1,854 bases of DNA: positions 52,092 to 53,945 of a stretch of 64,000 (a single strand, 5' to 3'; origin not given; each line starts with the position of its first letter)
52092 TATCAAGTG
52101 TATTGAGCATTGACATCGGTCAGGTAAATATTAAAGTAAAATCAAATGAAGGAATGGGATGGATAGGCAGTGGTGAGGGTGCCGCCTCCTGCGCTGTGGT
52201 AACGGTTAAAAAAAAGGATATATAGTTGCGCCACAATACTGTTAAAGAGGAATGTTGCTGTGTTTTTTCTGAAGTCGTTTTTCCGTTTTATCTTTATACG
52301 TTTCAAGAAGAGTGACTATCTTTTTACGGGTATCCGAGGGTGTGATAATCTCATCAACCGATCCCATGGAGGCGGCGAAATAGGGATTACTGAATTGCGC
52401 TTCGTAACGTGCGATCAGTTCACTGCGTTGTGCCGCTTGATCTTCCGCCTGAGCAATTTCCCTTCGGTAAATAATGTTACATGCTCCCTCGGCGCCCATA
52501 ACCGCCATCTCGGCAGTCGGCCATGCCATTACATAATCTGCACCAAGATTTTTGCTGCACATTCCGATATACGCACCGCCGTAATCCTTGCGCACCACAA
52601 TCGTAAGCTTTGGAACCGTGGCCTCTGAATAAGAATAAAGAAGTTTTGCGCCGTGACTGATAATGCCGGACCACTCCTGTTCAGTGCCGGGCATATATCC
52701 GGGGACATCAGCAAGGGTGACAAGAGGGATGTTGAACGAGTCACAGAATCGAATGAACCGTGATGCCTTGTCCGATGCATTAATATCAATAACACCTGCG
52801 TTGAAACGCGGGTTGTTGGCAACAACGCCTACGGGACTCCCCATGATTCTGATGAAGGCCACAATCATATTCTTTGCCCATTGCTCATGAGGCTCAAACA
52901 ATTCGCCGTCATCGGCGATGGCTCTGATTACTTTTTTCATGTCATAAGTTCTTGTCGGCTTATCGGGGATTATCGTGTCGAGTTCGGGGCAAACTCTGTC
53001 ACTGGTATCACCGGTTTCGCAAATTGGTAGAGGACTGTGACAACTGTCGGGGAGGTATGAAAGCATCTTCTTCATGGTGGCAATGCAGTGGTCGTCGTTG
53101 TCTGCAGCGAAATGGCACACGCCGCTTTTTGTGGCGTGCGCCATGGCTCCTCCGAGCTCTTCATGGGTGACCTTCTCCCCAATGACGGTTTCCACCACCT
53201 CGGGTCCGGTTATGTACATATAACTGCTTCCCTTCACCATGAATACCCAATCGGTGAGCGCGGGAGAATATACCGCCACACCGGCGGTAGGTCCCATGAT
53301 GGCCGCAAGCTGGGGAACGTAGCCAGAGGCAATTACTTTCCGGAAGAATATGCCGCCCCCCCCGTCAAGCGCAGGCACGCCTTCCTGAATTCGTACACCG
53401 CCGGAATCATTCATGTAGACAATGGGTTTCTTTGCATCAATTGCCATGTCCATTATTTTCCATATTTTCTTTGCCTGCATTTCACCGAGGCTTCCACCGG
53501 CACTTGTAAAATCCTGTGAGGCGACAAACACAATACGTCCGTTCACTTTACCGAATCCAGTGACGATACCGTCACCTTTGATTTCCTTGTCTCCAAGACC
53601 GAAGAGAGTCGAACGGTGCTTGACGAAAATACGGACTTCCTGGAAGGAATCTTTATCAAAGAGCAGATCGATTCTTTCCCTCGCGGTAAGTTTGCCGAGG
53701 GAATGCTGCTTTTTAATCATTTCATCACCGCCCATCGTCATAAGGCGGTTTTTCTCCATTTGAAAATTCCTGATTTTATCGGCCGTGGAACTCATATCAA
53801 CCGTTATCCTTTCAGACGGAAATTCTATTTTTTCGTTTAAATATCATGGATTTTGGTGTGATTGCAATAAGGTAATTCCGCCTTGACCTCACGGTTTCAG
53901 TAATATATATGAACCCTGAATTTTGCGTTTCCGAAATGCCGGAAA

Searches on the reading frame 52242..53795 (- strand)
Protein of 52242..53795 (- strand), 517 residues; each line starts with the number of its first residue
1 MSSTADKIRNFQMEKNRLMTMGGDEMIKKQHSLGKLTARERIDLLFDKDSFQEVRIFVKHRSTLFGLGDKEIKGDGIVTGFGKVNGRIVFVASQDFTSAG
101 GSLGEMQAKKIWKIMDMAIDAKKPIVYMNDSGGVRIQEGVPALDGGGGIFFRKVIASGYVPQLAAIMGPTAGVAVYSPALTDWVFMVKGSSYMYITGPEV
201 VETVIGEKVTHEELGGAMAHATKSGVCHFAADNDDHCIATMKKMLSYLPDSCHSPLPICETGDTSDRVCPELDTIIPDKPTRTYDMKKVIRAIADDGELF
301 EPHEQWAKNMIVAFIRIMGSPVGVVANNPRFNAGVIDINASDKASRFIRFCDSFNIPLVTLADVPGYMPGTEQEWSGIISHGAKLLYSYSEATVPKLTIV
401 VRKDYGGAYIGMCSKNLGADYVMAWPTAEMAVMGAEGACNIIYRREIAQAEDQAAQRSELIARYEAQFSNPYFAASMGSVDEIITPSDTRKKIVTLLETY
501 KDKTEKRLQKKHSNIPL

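Call 75: search_protein_families(library=pfam, proteins=[window:52242-53795:-], max_evalue=0.00001)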
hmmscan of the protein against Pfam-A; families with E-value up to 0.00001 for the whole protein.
window:52242-53795:- (517 aa): 2 families
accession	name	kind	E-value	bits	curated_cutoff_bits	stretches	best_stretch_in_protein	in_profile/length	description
PF01039.27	Carboxyl_trans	-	2.1e-186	620.8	22.3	1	29-515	1-493/493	Carboxyl transferase domain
PF03255.19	ACCA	-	5.6e-10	39.3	23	1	334-463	126-249/310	Acetyl co-enzyme A carboxylase carboxyltransferase-like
